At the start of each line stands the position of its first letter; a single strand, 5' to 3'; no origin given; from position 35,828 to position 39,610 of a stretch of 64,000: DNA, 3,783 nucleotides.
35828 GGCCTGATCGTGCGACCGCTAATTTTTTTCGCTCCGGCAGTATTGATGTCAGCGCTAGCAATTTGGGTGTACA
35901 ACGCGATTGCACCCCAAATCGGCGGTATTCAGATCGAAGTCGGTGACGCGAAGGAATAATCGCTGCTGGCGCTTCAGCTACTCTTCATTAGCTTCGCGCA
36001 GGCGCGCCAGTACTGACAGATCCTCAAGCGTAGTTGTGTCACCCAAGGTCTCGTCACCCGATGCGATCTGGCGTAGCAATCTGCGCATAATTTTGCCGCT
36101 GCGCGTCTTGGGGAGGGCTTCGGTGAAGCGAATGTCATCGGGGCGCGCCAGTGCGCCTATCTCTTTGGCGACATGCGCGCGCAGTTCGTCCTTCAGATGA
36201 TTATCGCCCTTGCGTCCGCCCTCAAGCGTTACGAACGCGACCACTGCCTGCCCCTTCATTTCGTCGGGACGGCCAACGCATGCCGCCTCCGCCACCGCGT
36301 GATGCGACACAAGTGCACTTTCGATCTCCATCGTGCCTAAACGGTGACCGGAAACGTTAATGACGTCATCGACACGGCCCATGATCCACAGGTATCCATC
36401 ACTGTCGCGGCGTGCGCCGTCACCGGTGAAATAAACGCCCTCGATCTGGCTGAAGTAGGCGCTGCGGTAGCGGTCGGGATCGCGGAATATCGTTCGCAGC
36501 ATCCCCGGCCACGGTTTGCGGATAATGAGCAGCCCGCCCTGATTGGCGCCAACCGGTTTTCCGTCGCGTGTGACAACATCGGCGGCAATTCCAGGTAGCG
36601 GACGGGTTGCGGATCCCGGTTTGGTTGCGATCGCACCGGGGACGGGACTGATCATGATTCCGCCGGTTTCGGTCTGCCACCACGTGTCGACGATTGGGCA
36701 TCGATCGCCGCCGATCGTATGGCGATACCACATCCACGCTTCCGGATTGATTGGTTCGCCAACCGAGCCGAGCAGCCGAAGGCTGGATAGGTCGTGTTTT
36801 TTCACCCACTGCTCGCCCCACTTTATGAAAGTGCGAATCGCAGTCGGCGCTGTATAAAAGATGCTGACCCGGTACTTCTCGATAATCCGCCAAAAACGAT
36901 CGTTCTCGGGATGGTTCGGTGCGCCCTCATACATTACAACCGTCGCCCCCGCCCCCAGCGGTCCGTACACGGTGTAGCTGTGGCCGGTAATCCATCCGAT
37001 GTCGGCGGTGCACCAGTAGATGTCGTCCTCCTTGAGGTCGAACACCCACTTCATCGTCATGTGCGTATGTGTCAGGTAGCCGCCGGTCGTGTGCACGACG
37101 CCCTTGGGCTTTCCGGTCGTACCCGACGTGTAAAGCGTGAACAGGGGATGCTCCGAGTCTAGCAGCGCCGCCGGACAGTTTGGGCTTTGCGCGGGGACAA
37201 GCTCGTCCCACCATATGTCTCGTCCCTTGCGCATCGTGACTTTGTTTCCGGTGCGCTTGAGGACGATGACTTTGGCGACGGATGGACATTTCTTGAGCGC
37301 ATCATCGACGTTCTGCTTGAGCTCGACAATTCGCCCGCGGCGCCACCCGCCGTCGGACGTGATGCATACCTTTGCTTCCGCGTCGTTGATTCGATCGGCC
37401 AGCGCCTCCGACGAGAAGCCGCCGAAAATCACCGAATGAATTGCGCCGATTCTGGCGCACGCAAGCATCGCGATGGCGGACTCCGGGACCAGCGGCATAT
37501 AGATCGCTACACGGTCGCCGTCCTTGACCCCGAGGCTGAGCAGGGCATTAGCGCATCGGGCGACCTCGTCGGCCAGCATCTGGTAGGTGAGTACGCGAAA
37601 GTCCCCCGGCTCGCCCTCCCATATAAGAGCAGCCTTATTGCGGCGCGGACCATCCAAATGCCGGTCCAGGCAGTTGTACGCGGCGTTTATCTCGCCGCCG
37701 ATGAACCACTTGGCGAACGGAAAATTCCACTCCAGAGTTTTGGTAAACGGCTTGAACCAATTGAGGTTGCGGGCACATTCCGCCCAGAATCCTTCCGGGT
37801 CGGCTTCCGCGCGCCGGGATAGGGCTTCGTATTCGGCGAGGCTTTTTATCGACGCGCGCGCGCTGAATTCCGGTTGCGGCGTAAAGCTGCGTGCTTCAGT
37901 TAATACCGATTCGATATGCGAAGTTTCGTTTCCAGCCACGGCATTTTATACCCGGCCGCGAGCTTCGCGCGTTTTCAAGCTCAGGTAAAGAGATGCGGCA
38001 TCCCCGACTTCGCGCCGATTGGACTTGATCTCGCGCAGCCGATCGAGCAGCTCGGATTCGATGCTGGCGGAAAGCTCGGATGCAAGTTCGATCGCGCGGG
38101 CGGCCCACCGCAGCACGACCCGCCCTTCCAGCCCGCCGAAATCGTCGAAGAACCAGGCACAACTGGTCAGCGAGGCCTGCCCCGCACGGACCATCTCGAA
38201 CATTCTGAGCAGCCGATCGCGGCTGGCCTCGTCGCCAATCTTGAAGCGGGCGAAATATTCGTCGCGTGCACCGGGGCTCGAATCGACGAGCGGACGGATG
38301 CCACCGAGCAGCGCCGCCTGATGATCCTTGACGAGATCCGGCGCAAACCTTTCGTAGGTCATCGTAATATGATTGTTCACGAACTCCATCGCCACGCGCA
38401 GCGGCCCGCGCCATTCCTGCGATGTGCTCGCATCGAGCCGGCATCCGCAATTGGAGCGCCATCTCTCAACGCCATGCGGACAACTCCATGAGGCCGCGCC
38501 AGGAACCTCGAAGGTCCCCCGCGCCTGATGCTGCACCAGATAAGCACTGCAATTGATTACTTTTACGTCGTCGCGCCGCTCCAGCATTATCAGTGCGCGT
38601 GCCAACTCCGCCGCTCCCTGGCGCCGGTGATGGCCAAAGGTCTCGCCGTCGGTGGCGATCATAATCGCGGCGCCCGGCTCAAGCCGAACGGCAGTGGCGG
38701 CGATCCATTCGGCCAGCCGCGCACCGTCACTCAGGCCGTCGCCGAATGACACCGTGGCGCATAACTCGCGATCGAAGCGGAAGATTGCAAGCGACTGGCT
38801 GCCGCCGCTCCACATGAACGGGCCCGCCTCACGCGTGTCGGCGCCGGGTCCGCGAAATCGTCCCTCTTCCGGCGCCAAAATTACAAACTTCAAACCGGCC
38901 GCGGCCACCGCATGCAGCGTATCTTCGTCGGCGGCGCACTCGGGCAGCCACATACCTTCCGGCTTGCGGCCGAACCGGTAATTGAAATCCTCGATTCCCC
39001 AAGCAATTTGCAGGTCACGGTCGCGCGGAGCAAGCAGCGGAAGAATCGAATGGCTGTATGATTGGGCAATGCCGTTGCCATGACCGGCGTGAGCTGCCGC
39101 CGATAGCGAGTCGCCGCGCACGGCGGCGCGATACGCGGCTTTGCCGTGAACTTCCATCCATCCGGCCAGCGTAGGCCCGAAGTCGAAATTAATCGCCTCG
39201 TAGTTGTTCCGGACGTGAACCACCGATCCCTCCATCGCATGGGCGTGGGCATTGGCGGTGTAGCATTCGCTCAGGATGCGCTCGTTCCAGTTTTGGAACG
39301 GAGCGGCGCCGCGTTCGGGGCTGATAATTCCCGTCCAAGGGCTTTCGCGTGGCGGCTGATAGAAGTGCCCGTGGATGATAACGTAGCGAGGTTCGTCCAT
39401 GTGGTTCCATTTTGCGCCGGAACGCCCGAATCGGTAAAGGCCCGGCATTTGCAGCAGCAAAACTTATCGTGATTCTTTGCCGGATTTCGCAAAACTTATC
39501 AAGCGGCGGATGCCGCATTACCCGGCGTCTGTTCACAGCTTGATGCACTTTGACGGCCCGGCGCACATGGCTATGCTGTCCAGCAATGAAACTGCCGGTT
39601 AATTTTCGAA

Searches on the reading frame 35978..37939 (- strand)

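Call 7: search_protein_families(library=pfam, proteins=[window:35978-37939:-], max_evalue=0.01)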
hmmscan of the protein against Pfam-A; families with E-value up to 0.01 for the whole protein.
window:35978-37939:- (653 aa): 3 families
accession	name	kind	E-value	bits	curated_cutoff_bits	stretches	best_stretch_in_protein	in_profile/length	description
PF00501.34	AMP-binding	-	1.4e-89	301.1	29.9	1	100-477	9-378/384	AMP-binding enzyme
PF13193.12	AMP-binding_C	-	3.4e-30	105.2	24.5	1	538-616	1-76/76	AMP-binding enzyme C-terminal domain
PF16177.11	ACAS_N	-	8.8e-21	73.9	27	1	37-90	1-55/55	Acetyl-coenzyme A synthetase N-terminus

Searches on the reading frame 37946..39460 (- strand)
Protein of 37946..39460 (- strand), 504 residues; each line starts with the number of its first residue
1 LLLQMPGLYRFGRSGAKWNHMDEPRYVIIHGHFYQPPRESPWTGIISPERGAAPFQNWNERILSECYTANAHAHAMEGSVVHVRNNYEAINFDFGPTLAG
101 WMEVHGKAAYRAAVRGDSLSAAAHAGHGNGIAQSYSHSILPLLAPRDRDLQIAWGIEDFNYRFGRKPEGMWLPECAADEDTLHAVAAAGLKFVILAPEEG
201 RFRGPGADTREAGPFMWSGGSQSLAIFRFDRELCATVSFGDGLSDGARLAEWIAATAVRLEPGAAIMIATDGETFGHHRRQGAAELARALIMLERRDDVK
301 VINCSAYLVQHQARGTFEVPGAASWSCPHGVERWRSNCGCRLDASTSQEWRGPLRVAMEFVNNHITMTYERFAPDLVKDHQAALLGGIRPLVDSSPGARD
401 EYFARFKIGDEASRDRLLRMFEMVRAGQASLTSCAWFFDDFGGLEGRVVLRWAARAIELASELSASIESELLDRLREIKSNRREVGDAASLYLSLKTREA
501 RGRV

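Call 39: search_protein_families(library=pfam, proteins=[window:37946-39460:-], max_evalue=0.0001)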
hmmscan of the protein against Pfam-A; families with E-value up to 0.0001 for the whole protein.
window:37946-39460:- (504 aa): 2 families
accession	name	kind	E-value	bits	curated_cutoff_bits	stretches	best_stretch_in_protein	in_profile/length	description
PF12055.13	DUF3536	-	2.9e-34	119.1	25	1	348-494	3-152/284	Domain of unknown function (DUF3536)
PF03065.20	Glyco_hydro_57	-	9.2e-21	74.8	21.2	1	131-320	106-291/291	Glycosyl hydrolase family 57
